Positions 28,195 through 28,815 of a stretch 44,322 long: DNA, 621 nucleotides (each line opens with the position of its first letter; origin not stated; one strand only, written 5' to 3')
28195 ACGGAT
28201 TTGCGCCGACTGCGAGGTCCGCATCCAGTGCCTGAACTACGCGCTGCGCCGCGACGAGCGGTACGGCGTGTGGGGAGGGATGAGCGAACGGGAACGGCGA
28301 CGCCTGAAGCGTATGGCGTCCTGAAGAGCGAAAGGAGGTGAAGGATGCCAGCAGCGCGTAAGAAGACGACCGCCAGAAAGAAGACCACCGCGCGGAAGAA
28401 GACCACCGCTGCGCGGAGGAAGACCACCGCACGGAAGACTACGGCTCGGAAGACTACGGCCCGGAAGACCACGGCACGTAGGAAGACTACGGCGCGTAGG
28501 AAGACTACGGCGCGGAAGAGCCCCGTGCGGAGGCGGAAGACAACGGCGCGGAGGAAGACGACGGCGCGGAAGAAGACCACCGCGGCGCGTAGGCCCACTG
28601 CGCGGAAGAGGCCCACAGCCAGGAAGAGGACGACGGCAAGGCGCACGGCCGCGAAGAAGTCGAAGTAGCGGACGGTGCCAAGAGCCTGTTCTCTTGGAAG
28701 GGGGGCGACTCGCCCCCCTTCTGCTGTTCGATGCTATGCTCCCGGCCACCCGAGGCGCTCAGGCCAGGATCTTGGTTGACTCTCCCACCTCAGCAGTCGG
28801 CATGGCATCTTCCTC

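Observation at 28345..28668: WhiB-coupled, acid-free KTTAR tandem-repeat protein: a candidate nucleoid-associated partner of WhiB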

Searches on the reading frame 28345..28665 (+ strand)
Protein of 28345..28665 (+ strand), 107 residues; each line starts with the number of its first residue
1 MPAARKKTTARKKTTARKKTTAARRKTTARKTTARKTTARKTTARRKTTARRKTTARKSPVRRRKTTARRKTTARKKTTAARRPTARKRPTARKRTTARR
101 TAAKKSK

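Call 6: search_protein_families(library=pfam, proteins=[window:28345-28665:+], max_evalue=0.01)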
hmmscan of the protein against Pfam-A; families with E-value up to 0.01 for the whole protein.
window:28345-28665:+ (107 aa): 1 family
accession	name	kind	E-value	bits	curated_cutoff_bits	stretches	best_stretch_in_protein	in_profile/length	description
PF07382.16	HC2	-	4.9e-05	24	40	1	4-105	14-113/194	Histone H1-like nucleoprotein HC2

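Call 7: search_protein_families(library=ncbifam, proteins=[window:28345-28665:+], max_evalue=0.01)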
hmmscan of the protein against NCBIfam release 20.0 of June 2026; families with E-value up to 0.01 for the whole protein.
window:28345-28665:+ (107 aa): 1 family
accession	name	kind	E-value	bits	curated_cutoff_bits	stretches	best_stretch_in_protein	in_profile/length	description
NF038052.1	histone_lik_HC2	exception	1.6e-05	25.2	135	1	5-106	15-115/201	histone H1-like DNA-binding protein Hc2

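Call 11: find_homologous_proteins(query=window:28345-28665:+, max_evalue=0.001)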
Query window:28345-28665:+ (107 aa): 1 proteins with E <= 0.001 among 8000 candidates.
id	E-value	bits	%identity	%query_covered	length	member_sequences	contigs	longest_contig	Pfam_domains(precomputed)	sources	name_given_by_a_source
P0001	8.5e-4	37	47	18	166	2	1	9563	PF00216.27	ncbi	ncbi:MAG: HU family DNA-binding protein [Phycisphaerales bacterium JB059]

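Call 12: find_encoding_contigs(protein=window:28345-28665:+, flank=5000, max_places=6)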
Protein window:28345-28665:+ (107 aa): 9 contigs read that carry it; 6 places shown.
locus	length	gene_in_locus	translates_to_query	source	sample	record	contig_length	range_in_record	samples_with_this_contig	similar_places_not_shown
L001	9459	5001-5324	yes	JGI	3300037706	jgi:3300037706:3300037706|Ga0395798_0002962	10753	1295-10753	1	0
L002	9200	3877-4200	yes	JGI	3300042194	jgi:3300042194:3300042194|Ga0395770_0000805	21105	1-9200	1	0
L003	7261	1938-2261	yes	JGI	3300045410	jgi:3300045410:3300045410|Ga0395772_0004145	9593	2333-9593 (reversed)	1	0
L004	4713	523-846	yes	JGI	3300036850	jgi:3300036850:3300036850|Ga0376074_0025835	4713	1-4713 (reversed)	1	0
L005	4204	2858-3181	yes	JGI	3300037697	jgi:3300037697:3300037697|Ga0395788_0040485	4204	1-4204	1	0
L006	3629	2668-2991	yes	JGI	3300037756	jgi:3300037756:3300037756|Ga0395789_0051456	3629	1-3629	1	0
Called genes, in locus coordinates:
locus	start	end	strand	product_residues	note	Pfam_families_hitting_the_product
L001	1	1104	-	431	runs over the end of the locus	PF01996:F420_ligase, PF00881:Nitroreductase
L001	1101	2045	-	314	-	PF01933:CofD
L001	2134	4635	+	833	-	PF04055:Radical_SAM, PF19288:CofH_C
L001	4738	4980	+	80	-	PF02467:Whib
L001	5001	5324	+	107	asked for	-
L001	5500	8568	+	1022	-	PF00535:Glycos_transf_2, PF13641:Glyco_tranf_2_3, PF13632:Glyco_trans_2_3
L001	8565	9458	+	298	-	?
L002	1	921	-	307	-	?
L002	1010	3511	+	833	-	PF04055:Radical_SAM, PF19288:CofH_C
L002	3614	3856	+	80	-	PF02467:Whib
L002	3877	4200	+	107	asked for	-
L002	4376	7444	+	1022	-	PF00535:Glycos_transf_2, PF13641:Glyco_tranf_2_3, PF13632:Glyco_trans_2_3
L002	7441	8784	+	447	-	PF18986:DUF5719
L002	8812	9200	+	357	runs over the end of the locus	PF12229:PG_binding_4, PF03734:YkuD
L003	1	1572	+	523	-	?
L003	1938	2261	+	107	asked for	-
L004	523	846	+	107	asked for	-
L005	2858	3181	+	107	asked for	-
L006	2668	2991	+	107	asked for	-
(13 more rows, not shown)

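Call 28: list_cluster_members(proteins=[window:28345-28665:+, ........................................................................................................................, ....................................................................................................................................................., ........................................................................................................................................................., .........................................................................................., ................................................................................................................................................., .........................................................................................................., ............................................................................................, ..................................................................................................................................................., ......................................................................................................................])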
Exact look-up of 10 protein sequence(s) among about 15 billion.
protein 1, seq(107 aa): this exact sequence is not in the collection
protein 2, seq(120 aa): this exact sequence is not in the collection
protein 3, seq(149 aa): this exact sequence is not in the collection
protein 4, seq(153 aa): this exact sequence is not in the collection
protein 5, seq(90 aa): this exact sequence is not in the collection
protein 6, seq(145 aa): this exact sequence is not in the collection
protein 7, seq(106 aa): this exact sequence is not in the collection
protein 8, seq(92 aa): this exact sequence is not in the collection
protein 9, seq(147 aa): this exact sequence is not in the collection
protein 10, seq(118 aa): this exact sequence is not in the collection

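Call 34: predict_structure(protein=window:28345-28665:+)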
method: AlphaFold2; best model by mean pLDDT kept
length: 107 residues; sequences in the alignment: 1
mean_pLDDT: 77.1   pTM: 0.32
mean pLDDT of the five models: 77.1, 60.0, 59.7, 57.2, 52.3
residues with pLDDT >= 90: 23; 70-90: 50; 50-70: 34; < 50: 0
segments of 3 or more residues with pLDDT < 50: none
pLDDT, mean of each block of 10 residues (from residue 1): 73 75 89 93 89 71 57 61 72 89 81
secondary structure, 60 per line:
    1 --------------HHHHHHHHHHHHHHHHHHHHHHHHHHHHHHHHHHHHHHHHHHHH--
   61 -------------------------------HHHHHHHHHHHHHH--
elements in order: H15-58 H92-105

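Call 39: search_protein_representatives(protein=window:28345-28665:+)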
Query: 107 residues. Proteins with E-value up to 0.001 (for the whole library): 12; up to 1e-10: 0; up to 1e-30: 0. The best 12 are listed.
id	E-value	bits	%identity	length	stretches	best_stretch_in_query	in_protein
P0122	3.6e-08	49.7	33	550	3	6-102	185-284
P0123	5.8e-07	45.9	66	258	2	6-83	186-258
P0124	1.6e-06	44.5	72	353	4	7-80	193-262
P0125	3.2e-05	40.4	70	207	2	16-76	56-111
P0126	4.0e-05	40.0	53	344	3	6-104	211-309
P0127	7.9e-05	39.1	57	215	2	5-105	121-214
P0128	1.8e-04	38.0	44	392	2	10-100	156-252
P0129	2.6e-04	37.4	69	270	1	7-99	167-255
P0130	3.3e-04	37.1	59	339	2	4-104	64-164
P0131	3.9e-04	36.9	49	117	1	21-100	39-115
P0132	4.9e-04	36.6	63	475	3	5-76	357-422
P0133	5.9e-04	36.3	59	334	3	32-100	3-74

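Call 41: search_protein_families(library=pfam, proteins=[P0123, P0124, P0125, P0126, P0127, P0128, P0129, P0130, P0132, P0001], max_evalue=0.001)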
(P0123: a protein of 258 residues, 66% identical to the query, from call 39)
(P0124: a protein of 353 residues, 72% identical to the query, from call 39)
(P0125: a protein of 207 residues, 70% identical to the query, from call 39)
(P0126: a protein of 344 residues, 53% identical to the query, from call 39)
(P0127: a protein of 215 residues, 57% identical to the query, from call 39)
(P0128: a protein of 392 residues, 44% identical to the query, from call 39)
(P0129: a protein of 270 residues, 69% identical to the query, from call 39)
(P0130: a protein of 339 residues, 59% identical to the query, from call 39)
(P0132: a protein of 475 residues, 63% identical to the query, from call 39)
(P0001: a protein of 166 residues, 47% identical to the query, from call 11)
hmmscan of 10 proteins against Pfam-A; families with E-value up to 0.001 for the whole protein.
P0123 (258 aa): 1 family
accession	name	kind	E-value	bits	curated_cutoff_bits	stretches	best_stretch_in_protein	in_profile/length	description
PF07382.16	HC2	-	4.3e-05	24.1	40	1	141-257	23-134/194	Histone H1-like nucleoprotein HC2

P0124 (353 aa): 4 families
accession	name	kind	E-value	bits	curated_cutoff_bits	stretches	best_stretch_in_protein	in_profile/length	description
PF07382.16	HC2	-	6.9e-29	101.8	40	2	233-349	6-125/194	Histone H1-like nucleoprotein HC2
PF00216.26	Bac_DNA_binding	-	2.6e-26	92.1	22.4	1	70-158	2-90/90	Bacterial DNA-binding protein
PF18291.6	HU-HIG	-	9.4e-07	29.4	26.2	1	67-160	30-121/125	HU domain fused to wHTH, Ig, or Glycine-rich motif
PF02095.21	Extensin_1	-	6.9e-05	23.2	105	1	180-315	14-149/171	Extensin-like protein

P0125 (207 aa): 1 family
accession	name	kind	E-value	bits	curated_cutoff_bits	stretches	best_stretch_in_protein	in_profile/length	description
PF07382.16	HC2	-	5.8e-13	49.8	40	1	64-164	76-173/194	Histone H1-like nucleoprotein HC2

P0126 (344 aa): 5 families
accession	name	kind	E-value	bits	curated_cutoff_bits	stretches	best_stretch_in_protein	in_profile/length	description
PF01381.28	HTH_3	-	2.9e-06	27.6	23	1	14-63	4-53/55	Helix-turn-helix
PF13560.12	HTH_31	-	3.7e-06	27.6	27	1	9-62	4-58/64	Helix-turn-helix domain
PF07382.16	HC2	-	8.5e-06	26.4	40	1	179-312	5-146/194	Histone H1-like nucleoprotein HC2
PF13936.12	HTH_38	-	0.00067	19.8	27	0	3-42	3-43/44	Helix-turn-helix domain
PF13443.12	HTH_26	-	0.00074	20.2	22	0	10-60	1-52/63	Cro/C1-type HTH DNA-binding domain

P0127 (215 aa): 1 family
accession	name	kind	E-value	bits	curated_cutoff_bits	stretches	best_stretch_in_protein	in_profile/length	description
PF07382.16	HC2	-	1.8e-08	35.2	40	1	70-214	10-151/194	Histone H1-like nucleoprotein HC2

P0128 (392 aa): 1 family
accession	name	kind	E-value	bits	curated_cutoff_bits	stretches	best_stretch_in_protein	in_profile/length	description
PF02896.24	PEP-utilizers_C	-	8.6e-34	117.5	22.8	1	12-146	171-290/293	PEP-utilising enzyme, PEP-binding domain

P0129 (270 aa): 1 family
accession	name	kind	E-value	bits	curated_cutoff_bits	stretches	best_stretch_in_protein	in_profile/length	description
PF07382.16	HC2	-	7.6e-14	52.7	40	1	167-252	62-146/194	Histone H1-like nucleoprotein HC2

P0130 (339 aa): 0 families

P0132 (475 aa): 1 family
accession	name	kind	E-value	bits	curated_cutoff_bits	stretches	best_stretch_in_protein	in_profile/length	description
PF07382.16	HC2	-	7.7e-20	72.3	40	2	331-471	5-146/194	Histone H1-like nucleoprotein HC2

P0001 (166 aa): 1 family
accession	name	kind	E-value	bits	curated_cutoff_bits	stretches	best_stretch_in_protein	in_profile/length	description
PF00216.26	Bac_DNA_binding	-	1.6e-13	51.2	22.4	1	70-165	2-89/90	Bacterial DNA-binding protein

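Call 47: search_solved_structures(query=window:28345-28665:+, max_evalue=1)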
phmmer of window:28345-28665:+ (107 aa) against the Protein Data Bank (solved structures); distinct sequences matched with E-value up to 1: 4.
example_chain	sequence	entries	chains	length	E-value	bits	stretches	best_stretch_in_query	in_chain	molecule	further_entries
4v4v_BC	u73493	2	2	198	0.41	14.5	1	21-65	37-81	50S ribosomal protein L4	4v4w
5wdt_E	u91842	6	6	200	0.42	14.5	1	21-65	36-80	50S ribosomal protein L4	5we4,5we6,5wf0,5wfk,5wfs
10qm_M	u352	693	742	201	0.42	14.5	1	21-65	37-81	Large ribosomal subunit protein uL4 | 50S ribosomal protein L4 | 50S ribosomal protein L2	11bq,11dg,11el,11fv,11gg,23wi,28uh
6by1_CE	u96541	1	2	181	0.43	14.5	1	21-65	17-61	50S ribosomal protein L4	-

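Call 57: search_protein_families(library=phrogs, proteins=[window:28345-28665:+, P0130, P0133], max_evalue=0.001)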
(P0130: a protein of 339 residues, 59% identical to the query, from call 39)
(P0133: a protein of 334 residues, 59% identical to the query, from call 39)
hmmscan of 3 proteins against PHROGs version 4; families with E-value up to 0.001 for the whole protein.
window:28345-28665:+ (107 aa): 0 families

P0130 (339 aa): 0 families

P0133 (334 aa): 0 families
